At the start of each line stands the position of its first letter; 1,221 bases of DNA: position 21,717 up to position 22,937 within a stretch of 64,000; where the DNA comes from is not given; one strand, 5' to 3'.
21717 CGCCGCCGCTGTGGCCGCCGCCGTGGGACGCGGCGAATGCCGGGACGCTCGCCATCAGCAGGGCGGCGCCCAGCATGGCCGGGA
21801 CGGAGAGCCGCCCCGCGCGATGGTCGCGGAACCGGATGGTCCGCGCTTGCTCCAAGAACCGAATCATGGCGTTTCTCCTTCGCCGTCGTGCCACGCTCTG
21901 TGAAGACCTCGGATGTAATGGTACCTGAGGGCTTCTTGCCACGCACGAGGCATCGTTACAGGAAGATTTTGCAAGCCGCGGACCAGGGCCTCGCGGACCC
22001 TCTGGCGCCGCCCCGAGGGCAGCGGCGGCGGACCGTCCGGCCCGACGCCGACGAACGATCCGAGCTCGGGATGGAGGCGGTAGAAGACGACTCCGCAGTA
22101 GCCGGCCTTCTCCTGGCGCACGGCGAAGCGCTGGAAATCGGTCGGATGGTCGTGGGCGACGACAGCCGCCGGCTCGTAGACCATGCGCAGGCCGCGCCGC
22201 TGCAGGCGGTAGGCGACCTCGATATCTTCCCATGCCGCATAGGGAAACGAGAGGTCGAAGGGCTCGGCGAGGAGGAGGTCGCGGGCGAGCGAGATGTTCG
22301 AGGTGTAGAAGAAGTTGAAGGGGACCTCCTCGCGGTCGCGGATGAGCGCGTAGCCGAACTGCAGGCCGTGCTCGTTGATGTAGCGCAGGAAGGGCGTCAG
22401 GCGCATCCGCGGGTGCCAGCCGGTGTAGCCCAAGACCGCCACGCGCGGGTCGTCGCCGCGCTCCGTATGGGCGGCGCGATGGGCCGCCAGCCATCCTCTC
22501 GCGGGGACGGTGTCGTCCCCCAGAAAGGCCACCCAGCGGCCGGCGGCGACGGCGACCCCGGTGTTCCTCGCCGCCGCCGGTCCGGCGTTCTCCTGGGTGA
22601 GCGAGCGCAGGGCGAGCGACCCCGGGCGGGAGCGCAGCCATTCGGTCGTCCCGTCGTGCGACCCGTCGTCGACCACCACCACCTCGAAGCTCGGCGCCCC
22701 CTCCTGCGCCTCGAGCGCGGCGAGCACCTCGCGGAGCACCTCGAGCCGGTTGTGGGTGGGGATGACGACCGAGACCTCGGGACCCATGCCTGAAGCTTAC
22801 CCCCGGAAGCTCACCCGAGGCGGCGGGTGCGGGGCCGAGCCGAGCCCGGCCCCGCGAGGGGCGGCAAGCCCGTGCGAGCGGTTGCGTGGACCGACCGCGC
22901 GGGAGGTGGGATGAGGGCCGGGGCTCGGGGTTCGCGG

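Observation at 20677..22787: GT2 glycosyltransferase translationally coupled (ATGA) to a secreted Gly/His-repeat, aromatic-rich, double-PEGA protein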

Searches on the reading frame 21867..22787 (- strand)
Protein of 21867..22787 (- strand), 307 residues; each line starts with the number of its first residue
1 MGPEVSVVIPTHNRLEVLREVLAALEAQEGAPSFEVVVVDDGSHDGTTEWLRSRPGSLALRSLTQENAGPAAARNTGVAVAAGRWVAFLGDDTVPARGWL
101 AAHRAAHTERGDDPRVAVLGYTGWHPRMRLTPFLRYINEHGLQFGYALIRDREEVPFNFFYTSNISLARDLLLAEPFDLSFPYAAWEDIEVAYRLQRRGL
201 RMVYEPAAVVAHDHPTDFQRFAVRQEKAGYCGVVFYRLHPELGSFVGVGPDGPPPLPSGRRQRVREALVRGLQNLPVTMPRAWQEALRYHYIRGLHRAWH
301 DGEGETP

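Call 7: search_protein_families(library=ncbifam, proteins=[window:21867-22787:-], max_evalue=1)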
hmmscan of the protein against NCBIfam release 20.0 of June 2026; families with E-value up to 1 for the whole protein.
window:21867-22787:- (307 aa): 29 families (the best 25 are shown)
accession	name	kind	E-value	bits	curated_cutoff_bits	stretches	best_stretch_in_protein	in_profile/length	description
NF041875.1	EPS_EpsD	equivalog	1.1e-51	176.2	370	1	5-241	1-236/325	exopolysaccharide biosynthesis glycosyltransferase EpsD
TIGR03965.1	mycofact_glyco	equivalog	7.9e-39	133.8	280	1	3-241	74-309/467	mycofactocin biosynthesis glycosyltransferase MftF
NF038302.1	EPS_HpsE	equivalog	1.4e-18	66.9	300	1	4-104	2-108/307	hormogonium polysaccharide biosynthesis glycosyltransferase HpsE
NF007482.0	PRK10073.1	equivalog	1.3e-16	60.5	423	1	3-93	6-97/334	glycosyltransferase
TIGR04283.1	glyco_like_mftF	equivalog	1.6e-14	54.1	182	1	5-107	1-97/221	TIGR04283 family arsenosugar biosynthesis glycosyltransferase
TIGR03937.1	PgaC_IcaA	equivalog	4.7e-14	52.2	422.3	2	3-95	45-138/407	poly-beta-1,6-N-acetyl-D-glucosamine synthase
NF050819.1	PolSacchBiosHfsG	equivalog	3.1e-13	49.6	500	1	3-198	12-204/302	polysaccharide biosynthesis protein HfsG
NF038299.1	EPS_HpsN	equivalog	2.9e-12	46.2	425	1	3-112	1-111/317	hormogonium polysaccharide biosynthesis glycosyltransferase HpsN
NF041394.1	GtaseAglG_Halo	equivalog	3.2e-12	46.4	440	1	4-237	2-243/304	glucosyl-dolichyl phosphate glucuronosyltransferase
NF047683.1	TeichurnBiosyTuaG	equivalog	1.5e-11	44.4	400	1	3-93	6-97/252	teichuronic acid biosynthesis protein TuaG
TIGR04009.1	wcaE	equivalog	1.4e-10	40.9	369.2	1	24-91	25-91/248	colanic acid biosynthesis glycosyltransferase WcaE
NF050050.1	ProtGlycPglI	equivalog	1.4e-08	34.5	500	1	3-93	2-94/306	GalNAc(5)-diNAcBac-PP-undecaprenol beta-1,3-glucosyltransferase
TIGR03469.1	HpnB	hypoth_equivalog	7.9e-08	31.7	379.25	1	3-53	44-94/386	hopene-associated glycosyltransferase HpnB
NF045692.1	OglycostaseCruG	equivalog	3.5e-05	22.9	600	1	4-102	42-147/386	2'-O-glycosyltransferase CruG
NF058614.1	PPMAGASynPpgS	equivalog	5.2e-05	22.8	370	1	5-82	2-72/226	polyprenyl-phospho-N-acetylgalactosaminyl synthase PpgS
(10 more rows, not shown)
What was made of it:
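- On EpsD exopolysaccharide glycosyltransferase (NCBIfam NF041875, equivalog): 176.2 bits (call 7).
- On MftF mycofactocin glycosyltransferase (TIGR03965, equivalog): 133.8 bits (call 7).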

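Call 8: search_protein_families(library=pfam, proteins=[window:21867-22787:-], max_evalue=1)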
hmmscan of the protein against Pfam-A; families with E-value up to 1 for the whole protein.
window:21867-22787:- (307 aa): 5 families
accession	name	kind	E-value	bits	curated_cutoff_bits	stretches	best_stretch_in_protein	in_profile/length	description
PF00535.33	Glycos_transf_2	-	9.5e-24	84.6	23.3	1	6-109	1-105/168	Glycosyl transferase family 2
PF13641.12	Glyco_tranf_2_3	-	2.5e-16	60.8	27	1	3-232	1-230/230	Glycosyltransferase like family 2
PF10111.15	Glyco_tranf_2_2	-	3.8e-05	23.8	27.3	1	6-93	1-92/276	Glycosyltransferase like family 2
PF13632.12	Glyco_trans_2_3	-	0.0025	18.1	27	1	160-231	72-142/198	Glycosyl transferase family group 2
PF13704.12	Glyco_tranf_2_4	-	0.06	14.3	27.5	1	35-64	21-50/98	Glycosyl transferase family 2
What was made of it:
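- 21864..22787 (-): GT2 (GT-A fold) glycosyltransferase, 307 aa, soluble and cytoplasmic. It has a conserved C-terminal helical extension (residues ~218-301). Pfam PF00535 84.6 bits and PF13641 60.8 bits (call 8).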

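Call 21: search_solved_structures(query=window:21867-22787:-, max_evalue=0.001, show_alignments=1)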
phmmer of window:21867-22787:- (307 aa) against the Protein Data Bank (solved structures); distinct sequences matched with E-value up to 0.001: 15.
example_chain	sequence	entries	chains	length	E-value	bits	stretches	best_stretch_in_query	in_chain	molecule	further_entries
2z87_A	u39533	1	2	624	9.5e-21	77.6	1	5-105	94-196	Chondroitin synthase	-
2z86_A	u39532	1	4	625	9.6e-21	77.6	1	5-105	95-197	Chondroitin synthase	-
5hea_A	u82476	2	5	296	9e-11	44.8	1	2-198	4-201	Putative glycosyltransferase (GalT1)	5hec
9jma_A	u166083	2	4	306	3.6e-09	39.6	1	5-95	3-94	GalNAc(5)-diNAcBac-PP-undecaprenol beta-1,3-glucosyltransferase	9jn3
5tze_C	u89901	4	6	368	2.7e-07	33.4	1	5-94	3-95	Glycosyl transferase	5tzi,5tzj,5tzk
5tz8_A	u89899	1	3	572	5.7e-07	32.3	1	5-94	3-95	Glycosyl transferase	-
6yv7_B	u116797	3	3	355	2.6e-06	30.2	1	3-101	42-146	Glycosyl transferase, family 2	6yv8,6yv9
6yv7_A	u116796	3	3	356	2.6e-06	30.2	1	3-101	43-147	Glycosyl transferase, family 2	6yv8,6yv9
3bcv_A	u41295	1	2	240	3e-06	30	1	3-104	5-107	Putative glycosyltransferase protein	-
9omh_A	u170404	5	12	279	4.2e-06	29.5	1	1-98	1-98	Glycosyltransferase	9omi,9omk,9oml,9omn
9omm_A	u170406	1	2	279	4.2e-06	29.5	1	1-98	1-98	Glycosyltransferase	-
6h1j_A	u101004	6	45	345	6.4e-06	28.9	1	4-94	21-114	Probable ss-1,3-N-acetylglucosaminyltransferase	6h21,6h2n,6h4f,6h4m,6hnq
8bz4_A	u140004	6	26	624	8.3e-06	28.5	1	4-94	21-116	Glycosyltransferase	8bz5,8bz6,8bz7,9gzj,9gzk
8bz8_A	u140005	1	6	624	8.4e-06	28.5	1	4-94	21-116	Glycosyltransferase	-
9omj_A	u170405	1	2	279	9e-06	28.4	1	4-98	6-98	Glycosyltransferase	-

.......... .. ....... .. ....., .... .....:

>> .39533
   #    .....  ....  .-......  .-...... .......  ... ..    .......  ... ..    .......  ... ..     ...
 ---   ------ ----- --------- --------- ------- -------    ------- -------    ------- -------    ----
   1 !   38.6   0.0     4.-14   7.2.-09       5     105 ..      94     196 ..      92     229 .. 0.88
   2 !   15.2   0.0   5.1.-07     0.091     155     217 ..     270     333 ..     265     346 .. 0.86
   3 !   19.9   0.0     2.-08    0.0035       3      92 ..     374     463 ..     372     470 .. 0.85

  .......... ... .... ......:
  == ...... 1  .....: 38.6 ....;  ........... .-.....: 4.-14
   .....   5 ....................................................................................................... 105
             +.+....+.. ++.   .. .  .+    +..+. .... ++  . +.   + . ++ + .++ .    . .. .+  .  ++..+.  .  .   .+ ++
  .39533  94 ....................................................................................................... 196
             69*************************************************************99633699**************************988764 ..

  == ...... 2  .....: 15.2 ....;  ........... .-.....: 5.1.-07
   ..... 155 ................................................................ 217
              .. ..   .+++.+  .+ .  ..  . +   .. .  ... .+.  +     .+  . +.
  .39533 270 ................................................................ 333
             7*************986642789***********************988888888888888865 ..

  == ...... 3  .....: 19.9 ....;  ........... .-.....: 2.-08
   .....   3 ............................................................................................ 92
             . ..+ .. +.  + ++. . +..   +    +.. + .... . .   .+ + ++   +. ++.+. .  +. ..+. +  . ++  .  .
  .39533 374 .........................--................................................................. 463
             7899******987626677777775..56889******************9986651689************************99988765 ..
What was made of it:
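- On GT2 / GT-A glycosyltransferases (Pfam PF00535, PF13641): G90-D91-D92 aligns with the K4CP D-C-D motif, so this is a variant 'GDD' (call 21).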

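Call 23: find_homologous_proteins(query=window:21867-22787:-, max_evalue=1e-10)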
Query window:21867-22787:- (307 aa): 3599 proteins with E <= 1e-10 among 8000 candidates; the best 120 are listed.
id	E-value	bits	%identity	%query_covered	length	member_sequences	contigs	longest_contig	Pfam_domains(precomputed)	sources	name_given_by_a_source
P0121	1.0e-207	707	100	100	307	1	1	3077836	PF13641.13,PF00535.33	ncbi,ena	-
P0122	2.5e-181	620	88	99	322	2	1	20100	PF13641.13,PF00535.33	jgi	jgi:glycosyltransferase involved in cell wall biosynthesis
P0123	3.5e-181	620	88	99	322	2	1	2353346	PF13641.13,PF00535.33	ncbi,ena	-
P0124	8.3e-178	609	86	100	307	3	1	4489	PF13641.13,PF00535.33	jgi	-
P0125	9.3e-178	608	87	99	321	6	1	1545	PF13641.13,PF00535.33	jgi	-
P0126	2.6e-173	594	84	100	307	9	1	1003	PF10111.15,PF13641.13,PF00535.33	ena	-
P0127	1.5e-162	558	81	99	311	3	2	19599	PF13641.13,PF00535.33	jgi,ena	jgi:glycosyltransferase involved in cell wall biosynthesis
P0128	1.6e-162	558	80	98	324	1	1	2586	PF10111.15,PF13641.13,PF00535.33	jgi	jgi:glycosyltransferase involved in cell wall biosynthesis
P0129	5.5e-162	557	79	99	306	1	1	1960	PF13641.13,PF00535.33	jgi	jgi:glycosyltransferase involved in cell wall biosynthesis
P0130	1.5e-161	555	80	98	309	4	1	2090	PF13641.13,PF00535.33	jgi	-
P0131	1.6e-161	555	78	99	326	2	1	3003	PF10111.15,PF13641.13,PF00535.33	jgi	jgi:glycosyltransferase involved in cell wall biosynthesis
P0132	1.8e-161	555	79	99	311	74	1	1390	PF13641.13,PF00535.33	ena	-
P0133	3.3e-161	554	77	99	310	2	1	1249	PF10111.15,PF13641.13,PF00535.33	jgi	jgi:glycosyltransferase involved in cell wall biosynthesis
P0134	3.8e-161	554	77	99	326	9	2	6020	PF13641.13,PF00535.33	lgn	-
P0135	7.9e-161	553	79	98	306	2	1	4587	PF13641.13,PF00535.33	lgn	-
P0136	1.2e-160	552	78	98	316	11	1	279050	PF10111.15,PF13641.13,PF00535.33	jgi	jgi:glycosyltransferase involved in cell wall biosynthesis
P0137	2.0e-160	551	78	99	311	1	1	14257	PF10111.15,PF13641.13,PF00535.33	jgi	jgi:glycosyltransferase involved in cell wall biosynthesis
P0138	5.7e-160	550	78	99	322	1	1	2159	PF13641.13,PF00535.33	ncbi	ncbi:MAG TPA: glycosyltransferase [Thermoanaerobaculia bacterium]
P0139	8.5e-160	549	78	99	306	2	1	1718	PF13641.13,PF00535.33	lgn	-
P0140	1.2e-159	549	77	99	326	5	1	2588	PF10111.15,PF13641.13,PF00535.33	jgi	jgi:glycosyltransferase involved in cell wall biosynthesis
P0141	2.2e-159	548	78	98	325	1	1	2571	PF10111.15,PF13641.13,PF00535.33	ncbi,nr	ncbi:MAG: glycosyltransferase [Acidobacteriota bacterium]|nr:glycosyltransferase [Acidobacteriota ba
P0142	2.5e-159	548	78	98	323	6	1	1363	PF10111.15,PF13641.13,PF00535.33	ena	-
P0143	3.1e-159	547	77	99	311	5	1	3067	PF13641.13,PF00535.33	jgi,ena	-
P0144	4.4e-159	547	78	100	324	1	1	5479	PF13641.13,PF00535.33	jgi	jgi:glycosyltransferase involved in cell wall biosynthesis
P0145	6.6e-159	546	78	99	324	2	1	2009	PF13641.13,PF00535.33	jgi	jgi:glycosyltransferase involved in cell wall biosynthesis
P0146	8.4e-159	546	78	98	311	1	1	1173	PF13641.13,PF00535.33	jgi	-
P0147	9.5e-159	546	78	99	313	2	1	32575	PF13641.13,PF00535.33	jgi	jgi:glycosyltransferase involved in cell wall biosynthesis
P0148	1.1e-158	546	78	97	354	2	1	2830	PF10111.15,PF13641.13,PF00535.33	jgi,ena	-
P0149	1.5e-158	545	78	98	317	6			PF13641.13,PF00535.33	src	-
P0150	1.8e-158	545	76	99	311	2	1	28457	PF13641.13,PF00535.33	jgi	jgi:glycosyltransferase involved in cell wall biosynthesis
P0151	2.1e-158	545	77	99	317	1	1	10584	PF10111.15,PF13641.13,PF00535.33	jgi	jgi:glycosyltransferase involved in cell wall biosynthesis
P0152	7.0e-158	543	77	99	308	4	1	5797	PF10111.15,PF13641.13,PF00535.33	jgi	jgi:glycosyltransferase involved in cell wall biosynthesis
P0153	7.9e-158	543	77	100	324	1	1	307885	PF13641.13,PF00535.33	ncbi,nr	ncbi:MAG TPA: glycosyltransferase [Thermoanaerobaculia bacterium]|nr:glycosyltransferase [Thermoanae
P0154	9.4e-158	543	77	99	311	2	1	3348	PF13641.13,PF00535.33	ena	-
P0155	1.2e-157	542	77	99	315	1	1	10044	PF13641.13,PF00535.33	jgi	jgi:glycosyltransferase involved in cell wall biosynthesis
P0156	1.3e-157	542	78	98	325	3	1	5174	PF10111.15,PF13641.13,PF00535.33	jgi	jgi:glycosyltransferase involved in cell wall biosynthesis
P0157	1.5e-157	542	76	98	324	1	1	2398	PF10111.15,PF13641.13,PF00535.33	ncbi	-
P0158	1.5e-157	542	77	98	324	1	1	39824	PF10111.15,PF13641.13,PF00535.33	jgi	jgi:glycosyltransferase involved in cell wall biosynthesis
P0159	1.9e-157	542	79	97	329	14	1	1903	PF13641.13,PF00535.33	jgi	jgi:glycosyltransferase involved in cell wall biosynthesis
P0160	2.1e-157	541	77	98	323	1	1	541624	PF10111.15,PF13641.13,PF00535.33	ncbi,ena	-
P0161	3.8e-157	541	78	98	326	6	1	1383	PF10111.15,PF13641.13,PF00535.33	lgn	-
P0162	3.9e-157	541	77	98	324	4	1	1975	PF10111.15,PF13641.13,PF00535.33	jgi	jgi:glycosyltransferase involved in cell wall biosynthesis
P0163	4.0e-157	541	76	99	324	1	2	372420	PF10111.15,PF13641.13,PF00535.33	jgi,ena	-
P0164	4.3e-157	540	76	98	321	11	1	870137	PF13641.13,PF00535.33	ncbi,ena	-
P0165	6.1e-157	540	77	98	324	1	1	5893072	PF10111.15,PF13641.13,PF00535.33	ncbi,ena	-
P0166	7.2e-157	540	77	99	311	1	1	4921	PF13641.13,PF00535.33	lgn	-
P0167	7.2e-157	540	77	99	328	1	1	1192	PF13641.13,PF00535.33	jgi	jgi:GT2 family glycosyltransferase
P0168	1.0e-156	539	77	98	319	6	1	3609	PF13641.13,PF00535.33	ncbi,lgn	-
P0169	1.6e-156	539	78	97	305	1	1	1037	PF13641.13,PF00535.33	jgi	jgi:glycosyltransferase involved in cell wall biosynthesis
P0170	1.6e-156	539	77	99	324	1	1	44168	PF10111.15,PF13641.13,PF00535.33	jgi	jgi:GT2 family glycosyltransferase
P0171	2.3e-156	538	77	97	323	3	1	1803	PF10111.15,PF13641.13,PF00535.33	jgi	-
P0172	2.4e-156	538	78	98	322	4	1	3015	PF10111.15,PF13641.13,PF00535.33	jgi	jgi:glycosyltransferase involved in cell wall biosynthesis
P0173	2.9e-156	538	77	99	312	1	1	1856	PF10111.15,PF13641.13,PF00535.33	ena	-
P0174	4.1e-156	537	77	99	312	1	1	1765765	PF10111.15,PF13641.13,PF00535.33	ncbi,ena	-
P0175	4.1e-156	537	78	97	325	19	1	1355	PF10111.15,PF13641.13,PF00535.33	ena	-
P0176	4.2e-156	537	76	100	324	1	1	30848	PF13641.13,PF00535.33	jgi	jgi:glycosyltransferase involved in cell wall biosynthesis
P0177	6.4e-156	537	77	98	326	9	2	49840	PF13641.13,PF00535.33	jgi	jgi:glycosyltransferase involved in cell wall biosynthesis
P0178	6.6e-156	537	76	99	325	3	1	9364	PF10111.15,PF13641.13,PF00535.33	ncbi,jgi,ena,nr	ncbi:MAG TPA: glycosyltransferase [Thermoanaerobaculia bacterium]|nr:glycosyltransferase [Thermoanae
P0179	6.7e-156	537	78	96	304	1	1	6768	PF13641.13,PF00535.33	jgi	jgi:GT2 family glycosyltransferase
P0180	6.8e-156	537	77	98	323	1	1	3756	PF13632.13,PF10111.15,PF13641.13,PF00535.33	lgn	-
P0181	7.9e-156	536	78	98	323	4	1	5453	PF10111.15,PF13641.13,PF00535.33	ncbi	-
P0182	8.5e-156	536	76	99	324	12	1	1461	PF10111.15,PF13641.13,PF00535.33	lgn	-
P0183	1.7e-155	535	76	98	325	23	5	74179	PF10111.15,PF13641.13,PF00535.33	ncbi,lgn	-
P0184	2.1e-155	535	76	99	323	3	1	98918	PF10111.15,PF13641.13,PF00535.33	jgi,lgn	jgi:glycosyltransferase involved in cell wall biosynthesis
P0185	3.1e-155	534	77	99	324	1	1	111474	PF13641.13,PF00535.33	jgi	jgi:glycosyltransferase involved in cell wall biosynthesis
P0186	3.8e-155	534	76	99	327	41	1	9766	PF10111.15,PF13641.13,PF00535.33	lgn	-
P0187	4.9e-155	534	77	98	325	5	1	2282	PF10111.15,PF13641.13,PF00535.33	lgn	-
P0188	7.7e-155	533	78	97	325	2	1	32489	PF10111.15,PF13641.13,PF00535.33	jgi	jgi:glycosyltransferase involved in cell wall biosynthesis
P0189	1.3e-154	532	77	97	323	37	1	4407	PF10111.15,PF13641.13,PF00535.33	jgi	jgi:glycosyltransferase involved in cell wall biosynthesis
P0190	1.9e-154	532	75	98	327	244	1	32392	PF10111.15,PF13641.13,PF00535.33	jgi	jgi:glycosyltransferase involved in cell wall biosynthesis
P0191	2.3e-154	532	77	98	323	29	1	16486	PF10111.15,PF13641.13,PF00535.33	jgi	jgi:glycosyltransferase involved in cell wall biosynthesis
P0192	2.8e-154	531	76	99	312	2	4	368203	PF10111.15,PF13641.13,PF00535.33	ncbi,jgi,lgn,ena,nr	ncbi:MAG TPA: glycosyltransferase family A protein [Thermoanaerobaculia bacterium]|jgi:glycosyltrans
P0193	3.5e-154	531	75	98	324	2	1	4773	PF10111.15,PF13641.13,PF00535.33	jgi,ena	-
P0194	3.9e-154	531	77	98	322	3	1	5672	PF10111.15,PF13641.13,PF00535.33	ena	-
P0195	4.3e-154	531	77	97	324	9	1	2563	PF10111.15,PF13641.13,PF00535.33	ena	-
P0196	5.9e-154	530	77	98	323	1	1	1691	PF13641.13,PF00535.33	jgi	jgi:glycosyltransferase involved in cell wall biosynthesis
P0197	6.7e-154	530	76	97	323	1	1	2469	PF10111.15,PF13641.13,PF00535.33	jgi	jgi:GT2 family glycosyltransferase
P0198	7.0e-154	530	77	100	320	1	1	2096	PF10111.15,PF13641.13,PF00535.33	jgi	jgi:glycosyltransferase involved in cell wall biosynthesis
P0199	7.6e-154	530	77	98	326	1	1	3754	PF13641.13,PF00535.33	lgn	-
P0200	8.2e-154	530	77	97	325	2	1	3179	PF10111.15,PF13641.13,PF00535.33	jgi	jgi:glycosyltransferase involved in cell wall biosynthesis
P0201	9.2e-154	530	77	97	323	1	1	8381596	PF10111.15,PF13641.13,PF00535.33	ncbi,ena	-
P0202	1.1e-153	529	76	98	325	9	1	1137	PF10111.15,PF13641.13,PF00535.33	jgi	-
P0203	1.2e-153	529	77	97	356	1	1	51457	PF10111.15,PF13641.13,PF00535.33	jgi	jgi:GT2 family glycosyltransferase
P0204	1.4e-153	529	76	97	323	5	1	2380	PF10111.15,PF13641.13,PF00535.33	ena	-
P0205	1.7e-153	529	77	97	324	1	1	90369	PF10111.15,PF13641.13,PF00535.33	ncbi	-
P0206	1.7e-153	529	76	97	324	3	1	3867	PF10111.15,PF13641.13,PF00535.33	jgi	jgi:glycosyltransferase involved in cell wall biosynthesis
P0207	2.0e-153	528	76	99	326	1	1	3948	PF13641.13,PF00535.33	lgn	-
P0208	2.1e-153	528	75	100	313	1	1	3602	PF10111.15,PF13641.13,PF00535.33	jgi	jgi:glycosyltransferase involved in cell wall biosynthesis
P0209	2.6e-153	528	75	98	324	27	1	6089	PF10111.15,PF13641.13,PF00535.33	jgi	jgi:glycosyltransferase involved in cell wall biosynthesis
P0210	3.1e-153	528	77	98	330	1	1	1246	PF13641.13,PF00535.33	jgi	jgi:glycosyltransferase involved in cell wall biosynthesis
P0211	3.3e-153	528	76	98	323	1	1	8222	PF10111.15,PF13641.13,PF00535.33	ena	-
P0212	3.7e-153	528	76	98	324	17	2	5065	PF10111.15,PF13641.13,PF00535.33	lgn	-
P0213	5.2e-153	527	77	96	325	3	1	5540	PF10111.15,PF13641.13,PF00535.33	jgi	jgi:glycosyltransferase involved in cell wall biosynthesis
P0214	9.6e-153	526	78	97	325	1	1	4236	PF10111.15,PF13641.13,PF00535.33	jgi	jgi:glycosyltransferase involved in cell wall biosynthesis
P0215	1.0e-152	526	75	98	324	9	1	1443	PF10111.15,PF13641.13,PF00535.33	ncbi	-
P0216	1.1e-152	526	76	98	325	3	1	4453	PF10111.15,PF13641.13,PF00535.33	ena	-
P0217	1.7e-152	525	75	98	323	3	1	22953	PF10111.15,PF13641.13,PF00535.33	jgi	jgi:glycosyltransferase involved in cell wall biosynthesis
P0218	2.6e-152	525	76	98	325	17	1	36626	PF10111.15,PF13641.13,PF00535.33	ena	-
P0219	3.3e-152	524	75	97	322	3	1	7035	PF10111.15,PF13641.13,PF00535.33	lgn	-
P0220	4.8e-152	524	75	98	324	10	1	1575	PF13641.13,PF00535.33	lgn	-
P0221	5.5e-152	524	76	97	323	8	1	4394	PF10111.15,PF13641.13,PF00535.33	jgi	jgi:glycosyltransferase involved in cell wall biosynthesis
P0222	8.3e-152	523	76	97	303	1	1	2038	PF13641.13,PF00535.33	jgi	jgi:GT2 family glycosyltransferase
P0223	1.5e-151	522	75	98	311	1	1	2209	PF13641.13,PF00535.33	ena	-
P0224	8.1e-151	520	75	97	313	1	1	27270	PF10111.15,PF13641.13,PF00535.33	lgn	-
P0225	8.2e-151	520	73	99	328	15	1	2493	PF10111.15,PF13641.13,PF00535.33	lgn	-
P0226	1.1e-150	519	75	98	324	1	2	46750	PF10111.15,PF13641.13,PF00535.33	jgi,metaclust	metaclust:\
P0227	1.4e-150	519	75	99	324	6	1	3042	PF10111.15,PF13641.13,PF00535.33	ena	-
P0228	3.6e-150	518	76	98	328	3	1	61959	PF13641.13,PF00535.33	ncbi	-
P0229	5.8e-150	517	73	100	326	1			PF13641.13,PF00535.33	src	-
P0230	6.7e-150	517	74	98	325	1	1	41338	PF10111.15,PF13641.13,PF00535.33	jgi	jgi:glycosyltransferase involved in cell wall biosynthesis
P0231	2.7e-149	515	75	98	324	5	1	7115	PF10111.15,PF13641.13,PF00535.33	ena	-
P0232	3.0e-149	515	74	99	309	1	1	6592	PF10111.15,PF13641.13,PF00535.33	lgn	-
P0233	2.5e-148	512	74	99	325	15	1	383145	PF13641.13,PF00535.33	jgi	jgi:glycosyltransferase involved in cell wall biosynthesis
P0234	3.2e-148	511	73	99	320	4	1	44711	PF10111.15,PF13641.13,PF00535.33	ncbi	-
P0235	7.8e-148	510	74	99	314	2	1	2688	PF13641.13,PF00535.33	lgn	-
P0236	1.1e-147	510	73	98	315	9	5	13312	PF10111.15,PF13641.13,PF00535.33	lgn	-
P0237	2.9e-147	508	76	97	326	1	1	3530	PF13641.13,PF00535.33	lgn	-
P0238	3.0e-147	508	72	98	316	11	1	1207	PF10111.15,PF13641.13,PF00535.33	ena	-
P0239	3.6e-147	508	75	98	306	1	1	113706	PF10111.15,PF13641.13,PF00535.33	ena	-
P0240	8.3e-147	507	78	93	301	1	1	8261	PF13641.13,PF00535.33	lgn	-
